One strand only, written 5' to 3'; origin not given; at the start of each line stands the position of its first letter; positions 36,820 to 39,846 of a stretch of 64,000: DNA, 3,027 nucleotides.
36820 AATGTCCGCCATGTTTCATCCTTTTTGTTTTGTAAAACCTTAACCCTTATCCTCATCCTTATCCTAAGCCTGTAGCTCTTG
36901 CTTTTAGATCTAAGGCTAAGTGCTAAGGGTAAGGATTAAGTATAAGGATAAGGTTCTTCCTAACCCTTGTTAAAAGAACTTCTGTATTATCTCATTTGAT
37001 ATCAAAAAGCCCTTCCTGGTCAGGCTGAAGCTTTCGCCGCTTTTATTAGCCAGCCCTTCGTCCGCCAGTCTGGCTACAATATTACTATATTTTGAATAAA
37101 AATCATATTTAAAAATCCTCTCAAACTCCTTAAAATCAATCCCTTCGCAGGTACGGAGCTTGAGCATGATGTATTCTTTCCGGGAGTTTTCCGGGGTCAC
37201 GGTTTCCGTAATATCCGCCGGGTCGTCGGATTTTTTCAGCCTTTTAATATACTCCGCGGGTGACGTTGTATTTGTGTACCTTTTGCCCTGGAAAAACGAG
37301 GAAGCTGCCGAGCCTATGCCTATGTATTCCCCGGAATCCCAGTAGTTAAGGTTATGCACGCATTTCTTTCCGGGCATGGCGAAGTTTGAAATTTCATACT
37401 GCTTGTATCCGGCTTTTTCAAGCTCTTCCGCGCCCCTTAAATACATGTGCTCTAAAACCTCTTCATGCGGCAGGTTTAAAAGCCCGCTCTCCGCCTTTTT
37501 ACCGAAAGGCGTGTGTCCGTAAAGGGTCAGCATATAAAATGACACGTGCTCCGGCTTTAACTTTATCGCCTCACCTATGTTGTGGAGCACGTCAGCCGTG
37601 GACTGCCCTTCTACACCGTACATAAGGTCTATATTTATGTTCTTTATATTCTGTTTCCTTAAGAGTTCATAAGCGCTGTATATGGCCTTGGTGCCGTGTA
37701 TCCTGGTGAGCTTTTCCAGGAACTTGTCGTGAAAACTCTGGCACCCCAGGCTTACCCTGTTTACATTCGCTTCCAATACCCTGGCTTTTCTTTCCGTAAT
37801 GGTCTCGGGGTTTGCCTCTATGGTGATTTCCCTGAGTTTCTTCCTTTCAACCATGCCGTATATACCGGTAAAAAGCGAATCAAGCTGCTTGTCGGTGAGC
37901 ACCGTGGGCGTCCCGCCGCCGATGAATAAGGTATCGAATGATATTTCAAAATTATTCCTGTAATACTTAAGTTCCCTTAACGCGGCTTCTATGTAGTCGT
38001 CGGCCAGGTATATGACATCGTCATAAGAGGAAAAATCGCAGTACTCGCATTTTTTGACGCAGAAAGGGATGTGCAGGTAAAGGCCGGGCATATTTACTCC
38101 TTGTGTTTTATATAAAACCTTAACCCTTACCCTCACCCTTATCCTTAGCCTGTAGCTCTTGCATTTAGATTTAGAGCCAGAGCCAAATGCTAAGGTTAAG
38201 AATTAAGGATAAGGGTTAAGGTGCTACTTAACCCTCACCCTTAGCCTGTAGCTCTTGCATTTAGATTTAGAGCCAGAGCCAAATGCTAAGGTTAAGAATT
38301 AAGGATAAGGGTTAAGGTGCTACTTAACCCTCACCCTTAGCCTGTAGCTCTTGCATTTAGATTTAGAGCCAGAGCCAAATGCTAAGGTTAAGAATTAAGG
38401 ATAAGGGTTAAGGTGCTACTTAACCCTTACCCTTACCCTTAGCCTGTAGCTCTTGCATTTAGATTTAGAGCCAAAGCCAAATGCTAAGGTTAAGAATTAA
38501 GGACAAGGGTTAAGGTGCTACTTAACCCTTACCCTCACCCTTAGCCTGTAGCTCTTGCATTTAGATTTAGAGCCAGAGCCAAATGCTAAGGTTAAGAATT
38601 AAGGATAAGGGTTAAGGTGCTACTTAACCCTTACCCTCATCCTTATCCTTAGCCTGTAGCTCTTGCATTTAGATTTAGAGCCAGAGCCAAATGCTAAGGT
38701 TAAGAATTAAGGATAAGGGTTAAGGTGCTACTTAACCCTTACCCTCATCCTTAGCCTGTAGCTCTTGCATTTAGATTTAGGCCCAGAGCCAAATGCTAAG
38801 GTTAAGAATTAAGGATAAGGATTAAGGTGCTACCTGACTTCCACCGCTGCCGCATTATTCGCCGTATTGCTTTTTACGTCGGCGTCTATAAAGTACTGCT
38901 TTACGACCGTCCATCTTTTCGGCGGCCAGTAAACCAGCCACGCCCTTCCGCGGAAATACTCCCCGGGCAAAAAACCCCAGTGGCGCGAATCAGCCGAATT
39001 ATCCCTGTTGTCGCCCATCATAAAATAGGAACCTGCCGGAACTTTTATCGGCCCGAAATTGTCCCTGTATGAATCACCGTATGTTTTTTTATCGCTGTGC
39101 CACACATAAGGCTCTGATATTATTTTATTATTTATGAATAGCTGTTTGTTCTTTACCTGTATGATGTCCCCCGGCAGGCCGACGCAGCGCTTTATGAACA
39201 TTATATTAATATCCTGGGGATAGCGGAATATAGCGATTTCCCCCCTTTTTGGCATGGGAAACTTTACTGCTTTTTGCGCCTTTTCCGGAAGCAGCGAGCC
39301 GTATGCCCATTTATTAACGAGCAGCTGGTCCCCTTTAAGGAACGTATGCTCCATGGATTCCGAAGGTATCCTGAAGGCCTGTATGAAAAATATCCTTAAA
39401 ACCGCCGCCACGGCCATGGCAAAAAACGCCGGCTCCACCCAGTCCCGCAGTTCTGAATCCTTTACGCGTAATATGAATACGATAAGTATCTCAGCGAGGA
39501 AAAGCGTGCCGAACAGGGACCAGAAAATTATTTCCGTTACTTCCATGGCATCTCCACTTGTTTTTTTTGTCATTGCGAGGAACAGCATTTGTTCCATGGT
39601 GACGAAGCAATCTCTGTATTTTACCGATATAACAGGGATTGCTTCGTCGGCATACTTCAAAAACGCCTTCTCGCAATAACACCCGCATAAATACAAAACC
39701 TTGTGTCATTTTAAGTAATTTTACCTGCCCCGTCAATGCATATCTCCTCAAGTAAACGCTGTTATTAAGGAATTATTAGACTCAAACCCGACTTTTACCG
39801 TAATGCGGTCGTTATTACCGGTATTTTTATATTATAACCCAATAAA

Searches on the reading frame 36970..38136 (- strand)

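Call 15: search_protein_families(library=pfam, proteins=[window:36970-38136:-])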
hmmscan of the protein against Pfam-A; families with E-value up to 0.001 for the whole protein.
window:36970-38136:- (388 aa): 2 families
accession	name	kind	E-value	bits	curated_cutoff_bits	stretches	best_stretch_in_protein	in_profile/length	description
PF04055.27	Radical_SAM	-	9.5e-22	78.4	29.5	1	21-183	2-159/166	Radical SAM superfamily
PF06969.22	HemN_C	-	1.2e-09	38.6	24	1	313-378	1-66/67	HemN C-terminal domain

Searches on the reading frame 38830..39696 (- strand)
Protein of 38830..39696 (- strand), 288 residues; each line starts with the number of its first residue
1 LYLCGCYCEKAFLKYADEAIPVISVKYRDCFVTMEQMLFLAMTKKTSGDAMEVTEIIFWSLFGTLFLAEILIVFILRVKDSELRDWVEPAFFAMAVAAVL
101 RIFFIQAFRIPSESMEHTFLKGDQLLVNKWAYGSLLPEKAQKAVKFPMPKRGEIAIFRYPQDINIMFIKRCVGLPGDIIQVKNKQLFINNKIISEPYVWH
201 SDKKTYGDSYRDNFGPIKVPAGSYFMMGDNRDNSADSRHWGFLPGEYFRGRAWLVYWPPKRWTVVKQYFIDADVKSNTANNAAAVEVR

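Call 15: search_protein_families(library=pfam, proteins=[window:38830-39696:-])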
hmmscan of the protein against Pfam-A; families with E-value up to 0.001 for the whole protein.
window:38830-39696:- (288 aa): 1 family
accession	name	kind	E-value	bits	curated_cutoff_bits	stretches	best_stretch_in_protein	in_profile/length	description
PF10502.14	Peptidase_S26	-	3e-48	164.4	22.9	1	84-257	2-168/168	Signal peptidase, peptidase S26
